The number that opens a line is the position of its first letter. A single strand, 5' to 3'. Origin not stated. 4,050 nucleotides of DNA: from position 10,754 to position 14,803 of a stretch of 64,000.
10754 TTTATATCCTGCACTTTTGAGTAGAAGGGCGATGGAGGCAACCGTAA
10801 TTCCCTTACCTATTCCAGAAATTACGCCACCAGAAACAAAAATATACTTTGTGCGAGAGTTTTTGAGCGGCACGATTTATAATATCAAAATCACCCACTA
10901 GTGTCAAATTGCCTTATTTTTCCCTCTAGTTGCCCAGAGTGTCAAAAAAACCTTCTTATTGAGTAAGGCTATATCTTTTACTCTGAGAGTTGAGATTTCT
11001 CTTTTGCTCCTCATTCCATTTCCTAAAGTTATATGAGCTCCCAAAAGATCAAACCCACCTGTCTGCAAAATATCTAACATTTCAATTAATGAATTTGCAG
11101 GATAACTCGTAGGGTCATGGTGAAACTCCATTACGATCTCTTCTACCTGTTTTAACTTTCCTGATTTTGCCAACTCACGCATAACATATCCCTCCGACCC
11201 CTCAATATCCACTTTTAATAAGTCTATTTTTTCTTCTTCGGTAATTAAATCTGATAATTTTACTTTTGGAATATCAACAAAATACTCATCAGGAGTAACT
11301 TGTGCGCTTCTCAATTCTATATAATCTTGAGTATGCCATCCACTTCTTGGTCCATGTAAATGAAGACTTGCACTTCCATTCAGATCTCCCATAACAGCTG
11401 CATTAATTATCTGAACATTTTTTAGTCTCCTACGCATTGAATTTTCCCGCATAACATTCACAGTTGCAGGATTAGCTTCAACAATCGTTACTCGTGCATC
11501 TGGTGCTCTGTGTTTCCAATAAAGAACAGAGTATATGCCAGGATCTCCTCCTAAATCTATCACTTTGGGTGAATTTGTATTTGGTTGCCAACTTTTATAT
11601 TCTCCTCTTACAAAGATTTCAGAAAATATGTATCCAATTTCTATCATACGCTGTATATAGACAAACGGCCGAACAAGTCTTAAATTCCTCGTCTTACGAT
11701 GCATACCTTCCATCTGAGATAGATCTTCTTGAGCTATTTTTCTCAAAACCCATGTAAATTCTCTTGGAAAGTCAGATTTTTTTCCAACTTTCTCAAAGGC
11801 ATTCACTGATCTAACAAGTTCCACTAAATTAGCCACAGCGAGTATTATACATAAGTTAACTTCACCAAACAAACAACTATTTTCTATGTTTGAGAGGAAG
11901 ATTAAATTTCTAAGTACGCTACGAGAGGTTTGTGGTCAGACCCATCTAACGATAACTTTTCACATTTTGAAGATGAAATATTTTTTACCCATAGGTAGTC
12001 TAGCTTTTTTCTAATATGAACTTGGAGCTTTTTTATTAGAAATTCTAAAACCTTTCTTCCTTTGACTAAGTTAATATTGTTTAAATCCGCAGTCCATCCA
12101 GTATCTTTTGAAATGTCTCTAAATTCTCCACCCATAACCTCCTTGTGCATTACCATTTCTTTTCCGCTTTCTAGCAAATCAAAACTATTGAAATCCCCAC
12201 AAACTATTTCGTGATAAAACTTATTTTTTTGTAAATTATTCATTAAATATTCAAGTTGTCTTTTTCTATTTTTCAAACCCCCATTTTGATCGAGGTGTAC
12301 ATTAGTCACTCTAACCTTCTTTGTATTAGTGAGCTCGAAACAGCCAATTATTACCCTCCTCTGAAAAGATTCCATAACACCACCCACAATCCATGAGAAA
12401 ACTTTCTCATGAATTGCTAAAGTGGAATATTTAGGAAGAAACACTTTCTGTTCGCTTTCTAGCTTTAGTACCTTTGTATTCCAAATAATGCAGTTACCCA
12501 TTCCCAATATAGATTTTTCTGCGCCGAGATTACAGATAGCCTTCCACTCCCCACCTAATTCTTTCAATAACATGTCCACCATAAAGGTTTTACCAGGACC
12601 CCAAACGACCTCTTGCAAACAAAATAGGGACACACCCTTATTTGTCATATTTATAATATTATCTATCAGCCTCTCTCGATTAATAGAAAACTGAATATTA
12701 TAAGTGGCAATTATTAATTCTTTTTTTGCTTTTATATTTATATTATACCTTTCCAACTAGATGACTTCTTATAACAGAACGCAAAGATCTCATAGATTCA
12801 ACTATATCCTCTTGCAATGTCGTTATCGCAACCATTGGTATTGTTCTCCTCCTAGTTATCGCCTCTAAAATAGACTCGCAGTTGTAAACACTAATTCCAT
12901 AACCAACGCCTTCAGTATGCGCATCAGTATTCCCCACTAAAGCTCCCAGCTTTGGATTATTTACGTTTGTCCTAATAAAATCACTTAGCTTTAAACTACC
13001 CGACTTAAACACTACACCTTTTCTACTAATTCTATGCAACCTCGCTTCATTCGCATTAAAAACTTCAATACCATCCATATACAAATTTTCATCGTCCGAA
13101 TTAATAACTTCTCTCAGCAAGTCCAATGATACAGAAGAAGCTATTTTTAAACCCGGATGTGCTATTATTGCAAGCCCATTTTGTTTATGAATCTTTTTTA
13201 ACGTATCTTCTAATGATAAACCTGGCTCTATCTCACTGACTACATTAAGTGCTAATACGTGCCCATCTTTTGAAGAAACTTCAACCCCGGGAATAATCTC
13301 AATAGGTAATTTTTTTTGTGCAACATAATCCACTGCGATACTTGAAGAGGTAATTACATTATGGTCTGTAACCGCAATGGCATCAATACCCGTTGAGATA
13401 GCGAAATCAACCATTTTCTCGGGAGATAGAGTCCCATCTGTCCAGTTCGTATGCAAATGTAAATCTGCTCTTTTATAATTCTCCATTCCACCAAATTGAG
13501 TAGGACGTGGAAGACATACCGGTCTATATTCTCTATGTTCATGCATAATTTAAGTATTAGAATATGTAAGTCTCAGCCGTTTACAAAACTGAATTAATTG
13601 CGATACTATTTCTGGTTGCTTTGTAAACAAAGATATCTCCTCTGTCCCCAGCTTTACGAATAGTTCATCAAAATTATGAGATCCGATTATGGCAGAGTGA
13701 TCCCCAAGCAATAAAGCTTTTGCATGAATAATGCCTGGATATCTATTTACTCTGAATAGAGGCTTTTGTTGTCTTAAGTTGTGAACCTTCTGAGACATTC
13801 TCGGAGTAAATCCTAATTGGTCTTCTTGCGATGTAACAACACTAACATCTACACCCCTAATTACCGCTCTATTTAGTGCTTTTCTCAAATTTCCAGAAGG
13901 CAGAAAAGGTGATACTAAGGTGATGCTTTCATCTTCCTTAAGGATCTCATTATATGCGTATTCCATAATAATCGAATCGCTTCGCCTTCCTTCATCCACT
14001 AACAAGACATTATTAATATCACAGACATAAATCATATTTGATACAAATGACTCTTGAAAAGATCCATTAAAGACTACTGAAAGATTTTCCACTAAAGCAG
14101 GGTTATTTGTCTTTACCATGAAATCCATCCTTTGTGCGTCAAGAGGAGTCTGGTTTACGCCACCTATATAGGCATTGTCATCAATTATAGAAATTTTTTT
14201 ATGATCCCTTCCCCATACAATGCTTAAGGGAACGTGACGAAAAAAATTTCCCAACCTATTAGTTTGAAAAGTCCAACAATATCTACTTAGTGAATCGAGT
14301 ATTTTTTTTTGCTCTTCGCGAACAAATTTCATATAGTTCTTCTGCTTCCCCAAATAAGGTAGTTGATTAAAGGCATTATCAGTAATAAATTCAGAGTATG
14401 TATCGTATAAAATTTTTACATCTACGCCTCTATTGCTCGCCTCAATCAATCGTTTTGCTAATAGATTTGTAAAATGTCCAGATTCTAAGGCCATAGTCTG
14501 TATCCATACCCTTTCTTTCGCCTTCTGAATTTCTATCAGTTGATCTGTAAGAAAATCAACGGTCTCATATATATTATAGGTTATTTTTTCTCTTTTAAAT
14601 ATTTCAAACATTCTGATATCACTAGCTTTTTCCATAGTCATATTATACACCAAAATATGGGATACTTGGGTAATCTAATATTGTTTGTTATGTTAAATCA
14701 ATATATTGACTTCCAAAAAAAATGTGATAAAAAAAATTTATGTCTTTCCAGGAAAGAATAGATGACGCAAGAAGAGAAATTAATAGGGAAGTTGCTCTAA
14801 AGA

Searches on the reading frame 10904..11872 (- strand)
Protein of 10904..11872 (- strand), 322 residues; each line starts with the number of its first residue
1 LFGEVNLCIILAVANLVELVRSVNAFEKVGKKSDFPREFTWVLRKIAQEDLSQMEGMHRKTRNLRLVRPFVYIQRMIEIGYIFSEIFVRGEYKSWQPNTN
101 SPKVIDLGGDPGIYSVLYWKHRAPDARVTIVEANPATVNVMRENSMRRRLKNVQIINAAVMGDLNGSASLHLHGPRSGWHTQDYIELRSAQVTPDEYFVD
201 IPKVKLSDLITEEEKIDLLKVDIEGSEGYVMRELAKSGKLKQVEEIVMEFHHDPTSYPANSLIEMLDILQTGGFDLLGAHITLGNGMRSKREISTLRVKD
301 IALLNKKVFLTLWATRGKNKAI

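Call 78: search_protein_families(library=pfam, proteins=[window:10904-11872:-], max_evalue=0.001)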
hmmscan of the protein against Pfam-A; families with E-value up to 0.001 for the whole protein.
window:10904-11872:- (322 aa): 2 families
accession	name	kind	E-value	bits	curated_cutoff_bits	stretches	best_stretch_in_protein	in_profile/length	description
PF05050.19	Methyltransf_21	-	1.8e-12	48.2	22.7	1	113-275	9-172/173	Methyltransferase FkbM domain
PF05175.20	MTS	-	0.00095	19.3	23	0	99-165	30-95/170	Methyltransferase small domain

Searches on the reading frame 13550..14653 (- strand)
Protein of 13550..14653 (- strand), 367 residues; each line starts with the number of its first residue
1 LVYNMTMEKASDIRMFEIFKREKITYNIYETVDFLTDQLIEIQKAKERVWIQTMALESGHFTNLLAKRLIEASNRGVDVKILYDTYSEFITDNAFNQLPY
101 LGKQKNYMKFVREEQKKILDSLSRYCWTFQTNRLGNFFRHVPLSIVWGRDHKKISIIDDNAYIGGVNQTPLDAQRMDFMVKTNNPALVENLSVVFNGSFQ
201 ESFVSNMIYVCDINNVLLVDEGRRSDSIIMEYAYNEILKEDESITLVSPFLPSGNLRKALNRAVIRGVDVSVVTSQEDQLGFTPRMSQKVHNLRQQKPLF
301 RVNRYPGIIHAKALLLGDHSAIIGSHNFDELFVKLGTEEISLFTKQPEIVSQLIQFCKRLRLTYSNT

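Call 78: search_protein_families(library=pfam, proteins=[window:13550-14653:-], max_evalue=0.001)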
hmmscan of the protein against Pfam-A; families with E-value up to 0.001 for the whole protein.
window:13550-14653:- (367 aa): 2 families
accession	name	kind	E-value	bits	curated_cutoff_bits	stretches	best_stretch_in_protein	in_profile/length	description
PF13091.12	PLDc_2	-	3.1e-27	95.4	27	2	241-359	9-130/132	PLD-like domain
PF00614.28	PLDc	-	0.00047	20.5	21.9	0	148-167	3-23/28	Phospholipase D Active site motif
